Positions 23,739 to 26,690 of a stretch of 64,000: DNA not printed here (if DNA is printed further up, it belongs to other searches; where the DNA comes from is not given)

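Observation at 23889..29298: Tandem pyrogallol-transhydroxylase-like molybdopterin subunits without beta subunit, Tat signal or FS0 cluster motif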

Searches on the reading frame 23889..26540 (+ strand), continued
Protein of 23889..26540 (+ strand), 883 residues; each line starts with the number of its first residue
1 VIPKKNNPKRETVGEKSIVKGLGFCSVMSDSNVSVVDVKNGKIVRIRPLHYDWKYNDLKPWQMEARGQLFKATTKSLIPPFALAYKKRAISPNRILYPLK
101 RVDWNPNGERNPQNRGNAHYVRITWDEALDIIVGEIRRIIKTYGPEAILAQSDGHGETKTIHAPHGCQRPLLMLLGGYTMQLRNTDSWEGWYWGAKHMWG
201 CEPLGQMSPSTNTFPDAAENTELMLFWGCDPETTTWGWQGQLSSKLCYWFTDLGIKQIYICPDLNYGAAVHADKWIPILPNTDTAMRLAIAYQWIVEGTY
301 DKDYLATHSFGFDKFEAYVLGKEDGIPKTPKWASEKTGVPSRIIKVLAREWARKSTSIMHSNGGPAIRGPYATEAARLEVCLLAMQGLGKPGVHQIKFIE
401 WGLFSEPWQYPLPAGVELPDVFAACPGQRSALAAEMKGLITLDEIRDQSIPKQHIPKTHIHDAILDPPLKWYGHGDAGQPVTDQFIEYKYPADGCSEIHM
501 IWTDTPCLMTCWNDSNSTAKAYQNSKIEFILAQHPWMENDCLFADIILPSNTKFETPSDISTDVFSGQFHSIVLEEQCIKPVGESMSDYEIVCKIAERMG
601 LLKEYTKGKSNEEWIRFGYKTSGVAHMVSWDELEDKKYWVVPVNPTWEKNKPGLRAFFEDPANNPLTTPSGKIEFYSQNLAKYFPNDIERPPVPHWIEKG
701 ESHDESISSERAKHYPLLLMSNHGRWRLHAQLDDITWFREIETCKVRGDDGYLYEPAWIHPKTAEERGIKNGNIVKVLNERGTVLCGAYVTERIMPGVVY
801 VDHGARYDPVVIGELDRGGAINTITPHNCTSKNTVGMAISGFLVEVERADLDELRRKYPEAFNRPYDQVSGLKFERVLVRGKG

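Call 14: find_related_loci(query=window:23889-26540:+, collection=genome_contigs, flank=10000)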
Query window:23889-26540:+ (883 aa) in genome_contigs; peptide patterns used: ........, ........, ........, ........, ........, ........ (x = any residue, [..] = any of these).
494 stretches matched a pattern; 407 encode a relative of the query (tblastn E <= 1e-3); the best 80 are kept; 79 distinct loci.
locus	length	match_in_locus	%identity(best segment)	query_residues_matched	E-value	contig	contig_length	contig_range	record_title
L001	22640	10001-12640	71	1-879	0e+0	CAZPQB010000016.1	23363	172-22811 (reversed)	MAG TPA_asm: uncultured Dehalococcoidaceae bacterium isolate SRP214966_co4_72 genome assembly, contig: NODE_1654_length_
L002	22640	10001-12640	71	1-879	0e+0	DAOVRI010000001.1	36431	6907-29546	MAG TPA_asm: Dehalococcoidales bacterium isolate CSMAG_1597 CSMAG_1597_k141_804403_length_36431_cov_53.3432, whole genom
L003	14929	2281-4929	71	1-879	0e+0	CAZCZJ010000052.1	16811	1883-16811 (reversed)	MAG TPA_asm: uncultured Dehalococcoidaceae bacterium isolate binchicken_co89_602 genome assembly, contig: NODE_6236_leng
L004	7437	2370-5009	70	1-879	0e+0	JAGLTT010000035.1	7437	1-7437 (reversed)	MAG: Dehalococcoidales bacterium isolate RS_11_13 ZL20.bin.13.fa_35, whole genome shotgun sequence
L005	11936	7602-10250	70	1-879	0e+0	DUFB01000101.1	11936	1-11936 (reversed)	MAG TPA_asm: Dehalococcoidia bacterium isolate W425 Contig101, whole genome shotgun sequence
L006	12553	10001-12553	72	1-850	0e+0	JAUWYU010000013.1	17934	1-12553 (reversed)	MAG: Dehalococcoidia bacterium isolate CSMAG_2718 CSMAG_2718_k141_5721_length_17934_cov_10.6730, whole genome shotgun se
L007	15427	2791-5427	68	1-878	0e+0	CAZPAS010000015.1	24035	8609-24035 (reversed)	MAG TPA_asm: uncultured Dehalococcoidaceae bacterium isolate SRP214966_co2_178 genome assembly, contig: NODE_2742_length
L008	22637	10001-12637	70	1-879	0e+0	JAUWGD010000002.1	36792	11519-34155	MAG: Dehalococcoidales bacterium isolate CSMAG_2233 CSMAG_2233_k141_2934926_length_36792_cov_21.3325, whole genome shotg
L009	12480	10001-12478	70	1-825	0e+0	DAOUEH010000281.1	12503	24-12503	MAG TPA_asm: Dehalococcoidales bacterium isolate N5_259 k139_597518, whole genome shotgun sequence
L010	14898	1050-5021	64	5-879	0e+0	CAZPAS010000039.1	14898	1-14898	MAG TPA_asm: uncultured Dehalococcoidaceae bacterium isolate SRP214966_co2_178 genome assembly, contig: NODE_6366_length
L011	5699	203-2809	66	15-878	0e+0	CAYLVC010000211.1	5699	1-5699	MAG TPA_asm: uncultured Dehalococcoidales bacterium isolate SRP192927_co7_416 genome assembly, contig: NODE_33298_length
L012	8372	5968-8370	70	1-800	0e+0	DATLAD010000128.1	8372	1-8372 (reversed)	MAG TPA_asm: Dehalococcoidales bacterium isolate SMAG_U14262 k141_2028191, whole genome shotgun sequence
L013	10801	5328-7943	66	15-881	0e+0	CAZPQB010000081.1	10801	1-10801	MAG TPA_asm: uncultured Dehalococcoidaceae bacterium isolate SRP214966_co4_72 genome assembly, contig: NODE_6560_length_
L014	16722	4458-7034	64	15-880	0e+0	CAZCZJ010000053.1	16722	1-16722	MAG TPA_asm: uncultured Dehalococcoidaceae bacterium isolate binchicken_co89_602 genome assembly, contig: NODE_6276_leng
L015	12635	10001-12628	64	15-878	0e+0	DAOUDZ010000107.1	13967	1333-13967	MAG TPA_asm: Dehalococcoidales bacterium isolate N2_89 k133_678547, whole genome shotgun sequence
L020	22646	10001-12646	63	13-881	0e+0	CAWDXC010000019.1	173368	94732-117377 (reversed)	MAG: uncultured Actinomycetes bacterium isolate MFD05942.bin.1.358 genome assembly, contig: contig_86155, whole genome s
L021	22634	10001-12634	63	11-879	0e+0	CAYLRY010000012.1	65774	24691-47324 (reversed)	MAG TPA_asm: uncultured Dehalococcoidales bacterium isolate binchicken_co43_148 genome assembly, contig: NODE_489_length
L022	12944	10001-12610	64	7-882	0e+0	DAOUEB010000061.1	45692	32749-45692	MAG TPA_asm: Dehalococcoidales bacterium isolate N3_157 k131_1421774, whole genome shotgun sequence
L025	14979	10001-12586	64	15-881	0e+0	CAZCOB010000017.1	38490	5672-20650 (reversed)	MAG TPA_asm: uncultured Dehalococcoidaceae bacterium isolate binchicken_co100_344 genome assembly, contig: NODE_1511_len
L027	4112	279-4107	63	10-882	0e+0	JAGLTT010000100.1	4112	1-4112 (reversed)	MAG: Dehalococcoidales bacterium isolate RS_11_13 ZL20.bin.13.fa_100, whole genome shotgun sequence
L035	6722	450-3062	61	2-881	0e+0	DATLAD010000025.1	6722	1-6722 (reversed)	MAG TPA_asm: Dehalococcoidales bacterium isolate SMAG_U14262 k141_3551932, whole genome shotgun sequence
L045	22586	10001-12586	60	2-880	0e+0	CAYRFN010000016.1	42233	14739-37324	MAG TPA_asm: uncultured Desulfobacteraceae bacterium isolate SRP323688_co1_105 genome assembly, contig: NODE_1690_length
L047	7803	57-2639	61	13-879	0e+0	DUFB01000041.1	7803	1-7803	MAG TPA_asm: Dehalococcoidia bacterium isolate W425 Contig41, whole genome shotgun sequence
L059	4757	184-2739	59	14-871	0e+0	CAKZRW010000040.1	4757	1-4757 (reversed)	MAG TPA_asm: uncultured actinobacterium isolate SRR5214706_bin.117_CONCOCT_v1.1_MAG genome assembly, contig: ERZ1744544.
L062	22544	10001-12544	58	11-864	0e+0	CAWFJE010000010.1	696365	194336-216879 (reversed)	MAG: uncultured Actinomycetes bacterium isolate MFD04716.bin.1.373 genome assembly, contig: contig_42686, whole genome s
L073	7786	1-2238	63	125-878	0e+0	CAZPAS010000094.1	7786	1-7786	MAG TPA_asm: uncultured Dehalococcoidaceae bacterium isolate SRP214966_co2_178 genome assembly, contig: NODE_17510_lengt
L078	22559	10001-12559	58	2-864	0e+0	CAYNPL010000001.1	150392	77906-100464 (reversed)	MAG TPA_asm: uncultured Gaiellales bacterium isolate binchicken_co274_173 genome assembly, contig: NODE_195_length_15039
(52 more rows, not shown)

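Call 51: search_protein_families(library=pfam, proteins=[L001:9037-9897:+, L001:13404-14897:-], max_evalue=0.00001)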
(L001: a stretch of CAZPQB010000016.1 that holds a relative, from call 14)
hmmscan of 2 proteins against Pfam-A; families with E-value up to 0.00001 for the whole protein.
L001:9037-9897:+ (286 aa): 4 families
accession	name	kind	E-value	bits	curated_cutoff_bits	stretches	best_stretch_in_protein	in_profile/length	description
PF00561.26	Abhydrolase_1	-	1e-24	88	25.8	1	21-253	2-239/245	alpha/beta hydrolase fold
PF12146.15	Hydrolase_4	-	8.5e-15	55.1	27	1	24-117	9-106/239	Serine aminopeptidase, S33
PF12697.13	Abhydrolase_6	-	3.4e-13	51.2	26.3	1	22-231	1-178/217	Alpha/beta hydrolase family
PF03096.20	Ndr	-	9.5e-06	25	23.3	0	37-122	47-134/283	Ndr family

L001:13404-14897:- (497 aa): 1 family
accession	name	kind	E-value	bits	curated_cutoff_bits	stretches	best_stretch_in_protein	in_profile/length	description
PF00171.27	Aldedh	-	3.6e-133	444.9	23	1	22-492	1-461/461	Aldehyde dehydrogenase family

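Call 60: search_protein_families(library=pfam, proteins=[L008:12816-13388:+, L078:12583-13179:+, L062:12639-13337:+, L059:2781-3365:+, L021:12707-13612:+, L020:12987-13601:+, L045:12599-13420:+, L025:8189-9013:+], max_evalue=0.0001)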
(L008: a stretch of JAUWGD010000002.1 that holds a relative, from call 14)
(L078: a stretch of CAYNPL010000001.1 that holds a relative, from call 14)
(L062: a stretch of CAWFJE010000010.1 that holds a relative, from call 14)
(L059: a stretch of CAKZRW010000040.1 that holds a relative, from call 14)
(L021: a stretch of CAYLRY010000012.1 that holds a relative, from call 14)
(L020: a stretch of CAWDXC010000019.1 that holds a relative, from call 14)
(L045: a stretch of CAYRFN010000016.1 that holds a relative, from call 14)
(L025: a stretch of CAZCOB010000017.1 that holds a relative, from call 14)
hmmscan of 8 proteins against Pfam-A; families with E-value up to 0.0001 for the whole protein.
L008:12816-13388:+ (190 aa): 1 family
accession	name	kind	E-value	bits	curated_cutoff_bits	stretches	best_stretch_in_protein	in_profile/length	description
PF02441.25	Flavoprotein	-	2.5e-44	151.2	22.7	1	3-172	3-161/162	Flavoprotein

L078:12583-13179:+ (198 aa): 2 families
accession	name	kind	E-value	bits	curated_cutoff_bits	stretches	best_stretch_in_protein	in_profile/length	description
PF00881.29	Nitroreductase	-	1.4e-23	84.4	23.5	1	22-176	2-167/167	Nitroreductase family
PF14512.11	TM1586_NiRdase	-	1.7e-06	28.3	27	0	119-146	83-110/215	Putative TM nitroreductase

L062:12639-13337:+ (232 aa): 2 families
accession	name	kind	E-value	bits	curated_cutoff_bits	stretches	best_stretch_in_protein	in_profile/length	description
PF00881.29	Nitroreductase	-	1.4e-29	103.9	23.5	1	14-192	1-167/167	Nitroreductase family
PF14512.11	TM1586_NiRdase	-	2.9e-12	47.1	27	1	32-61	159-188/215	Putative TM nitroreductase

L059:2781-3365:+ (194 aa): 2 families
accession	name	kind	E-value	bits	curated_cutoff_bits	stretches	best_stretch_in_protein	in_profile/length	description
PF00881.29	Nitroreductase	-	6.6e-23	82.2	23.5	1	19-172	3-167/167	Nitroreductase family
PF14512.11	TM1586_NiRdase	-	1.2e-06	28.8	27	0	120-174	88-134/215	Putative TM nitroreductase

L021:12707-13612:+ (301 aa): 0 families

L020:12987-13601:+ (204 aa): 1 family
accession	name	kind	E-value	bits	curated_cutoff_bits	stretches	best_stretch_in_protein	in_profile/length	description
PF13380.12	CoA_binding_2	-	9.6e-13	49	22.8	1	94-181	22-114/116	CoA binding domain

L045:12599-13420:+ (273 aa): 11 families
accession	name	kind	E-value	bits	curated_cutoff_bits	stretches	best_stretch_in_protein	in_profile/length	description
PF13247.11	Fer4_11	-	2.3e-26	92.3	26.2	1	60-156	2-99/100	4Fe-4S dicluster domain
PF13620.12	CarboxypepD_reg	-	2.4e-13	50.6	32.3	1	190-260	2-71/82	Carboxypeptidase regulatory-like domain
PF12838.12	Fer4_7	-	1.2e-12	48.5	27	1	68-114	2-52/52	4Fe-4S dicluster domain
PF12837.12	Fer4_6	-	4e-11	42.8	25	1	92-115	1-24/24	4Fe-4S binding domain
PF13237.11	Fer4_10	-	1.2e-08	35.2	25.5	1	93-148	2-53/53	4Fe-4S dicluster domain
PF13187.11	Fer4_9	-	1.4e-08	35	27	0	68-115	2-52/52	4Fe-4S dicluster domain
PF12797.12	Fer4_2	-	6.7e-08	32.4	24.5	1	92-112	2-22/22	4Fe-4S binding domain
PF00037.32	Fer4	-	1.4e-07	31.5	21.1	1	94-116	2-24/24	4Fe-4S binding domain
PF13715.12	CarbopepD_reg_2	-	4.9e-06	26.9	32.2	1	191-254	2-61/88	CarboxypepD_reg-like domain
PF13484.11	Fer4_16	-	2e-05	25.7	30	0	142-170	7-36/66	4Fe-4S double cluster binding domain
PF25160.1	LdpA_Fe-S-bd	-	5e-05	23.4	27.6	0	73-116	6-44/49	LdpA Fe-S cluster-binding domain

L025:8189-9013:+ (274 aa): 4 families
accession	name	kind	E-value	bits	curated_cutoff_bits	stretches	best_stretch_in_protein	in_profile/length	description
PF13247.11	Fer4_11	-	8.8e-30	103.3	26.2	1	61-157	2-99/100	4Fe-4S dicluster domain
PF13620.12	CarboxypepD_reg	-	7.1e-10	39.5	32.3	1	197-260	2-65/82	Carboxypeptidase regulatory-like domain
PF13715.12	CarbopepD_reg_2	-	3.7e-06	27.3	32.2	1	197-266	1-67/88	CarboxypepD_reg-like domain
PF13187.11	Fer4_9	-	4.7e-06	27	27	0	12-79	1-45/52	4Fe-4S dicluster domain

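Call 61: search_solved_structures(query=L045:12599-13420:+, max_evalue=1e-10, show_alignments=1)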
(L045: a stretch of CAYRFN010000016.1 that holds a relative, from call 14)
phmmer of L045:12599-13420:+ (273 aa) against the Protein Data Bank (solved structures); distinct sequences matched with E-value up to 1e-10: 19.
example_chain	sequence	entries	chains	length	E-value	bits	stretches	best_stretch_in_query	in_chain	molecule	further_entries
4v4c_B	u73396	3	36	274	9.2e-54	185.7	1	5-267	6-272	Pyrogallol hydroxytransferase small subunit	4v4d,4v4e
6cz7_B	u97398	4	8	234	3.4e-30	108.4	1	5-118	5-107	4Fe-4S ferredoxin, iron-sulfur binding domain protein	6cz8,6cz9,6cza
2vpw_B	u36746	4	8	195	2.8e-29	105.4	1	4-188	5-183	NRFC PROTEIN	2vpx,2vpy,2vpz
2ivf_B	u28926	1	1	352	7.5e-28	100.7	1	54-184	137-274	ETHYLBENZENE DEHYDROGENASE BETA-SUBUNIT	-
4ydd_B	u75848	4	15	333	8.8e-23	84.1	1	38-183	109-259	DMSO reductase family type II enzyme, iron-sulfur subunit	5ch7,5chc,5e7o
1kqf_B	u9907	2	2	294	3.3e-20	75.6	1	5-164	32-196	FORMATE DEHYDROGENASE, NITRATE-INDUCIBLE, IRON-SULFUR SUBUNIT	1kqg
1q16_B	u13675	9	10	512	1.1e-18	70.7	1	61-147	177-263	Respiratory nitrate reductase 1 beta chain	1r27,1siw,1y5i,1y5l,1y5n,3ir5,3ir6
3egw_B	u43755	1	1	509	6.7e-18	68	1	61-147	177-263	Respiratory nitrate reductase 1 beta chain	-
1y4z_B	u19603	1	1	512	7.1e-18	68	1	61-147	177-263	Respiratory nitrate reductase 1 beta chain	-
7b04_A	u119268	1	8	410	5e-17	65.2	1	62-189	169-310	Nitrite oxidoreductase subunit B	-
9mqx_E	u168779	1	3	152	3.9e-15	59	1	1-154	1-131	Fe-S-cluster-containing hydrogenase subunit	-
6sdr_B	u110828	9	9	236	8.6e-15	57.8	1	1-163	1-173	Formate dehydrogenase, beta subunit, putative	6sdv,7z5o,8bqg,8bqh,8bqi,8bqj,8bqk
30gj_B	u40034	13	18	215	1.1e-14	57.5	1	1-162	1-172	Formate dehydrogenase, beta subunit, putative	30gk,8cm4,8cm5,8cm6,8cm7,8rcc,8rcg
1h0h_B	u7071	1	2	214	1.6e-14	56.9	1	4-165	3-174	FORMATE DEHYDROGENASE SUBUNIT BETA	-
8rc8_B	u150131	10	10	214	5.7e-14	55.1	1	2-162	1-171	Formate dehydrogenase, beta subunit, putative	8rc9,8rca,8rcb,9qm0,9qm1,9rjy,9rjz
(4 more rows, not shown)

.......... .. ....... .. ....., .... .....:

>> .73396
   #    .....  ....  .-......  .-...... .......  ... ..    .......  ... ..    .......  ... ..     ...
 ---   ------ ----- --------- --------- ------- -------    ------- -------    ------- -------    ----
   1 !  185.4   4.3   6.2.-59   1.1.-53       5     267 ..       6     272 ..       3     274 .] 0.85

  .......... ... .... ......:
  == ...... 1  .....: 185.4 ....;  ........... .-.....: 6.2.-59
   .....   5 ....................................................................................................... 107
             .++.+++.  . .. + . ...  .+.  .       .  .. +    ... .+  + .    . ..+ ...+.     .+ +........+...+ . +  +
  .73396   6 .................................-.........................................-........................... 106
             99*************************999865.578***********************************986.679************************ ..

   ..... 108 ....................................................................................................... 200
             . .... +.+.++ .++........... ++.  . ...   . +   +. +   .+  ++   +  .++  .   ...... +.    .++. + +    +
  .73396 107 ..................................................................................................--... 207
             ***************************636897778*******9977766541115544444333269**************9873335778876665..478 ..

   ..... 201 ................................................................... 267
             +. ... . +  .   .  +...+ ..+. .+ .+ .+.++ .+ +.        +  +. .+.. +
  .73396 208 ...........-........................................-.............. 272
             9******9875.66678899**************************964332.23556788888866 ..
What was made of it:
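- Beta genes of relatives are true BthL homologs: 4v4c_B at E=9e-54, Fer4_11 + CarboxypepD_reg (calls 60, 61).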

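Call 65: find_encoding_contigs(protein=window:23889-26540:+, flank=6000, max_places=5)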
Protein window:23889-26540:+ (883 aa): no gene with exactly this product is on record in the collection.

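Call 66: find_encoding_contigs(protein=P0027, flank=6000, max_places=5)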
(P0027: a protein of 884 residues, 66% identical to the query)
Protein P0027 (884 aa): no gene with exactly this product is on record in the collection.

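Call 67: find_encoding_contigs(protein=P0013, flank=10000, max_places=2)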
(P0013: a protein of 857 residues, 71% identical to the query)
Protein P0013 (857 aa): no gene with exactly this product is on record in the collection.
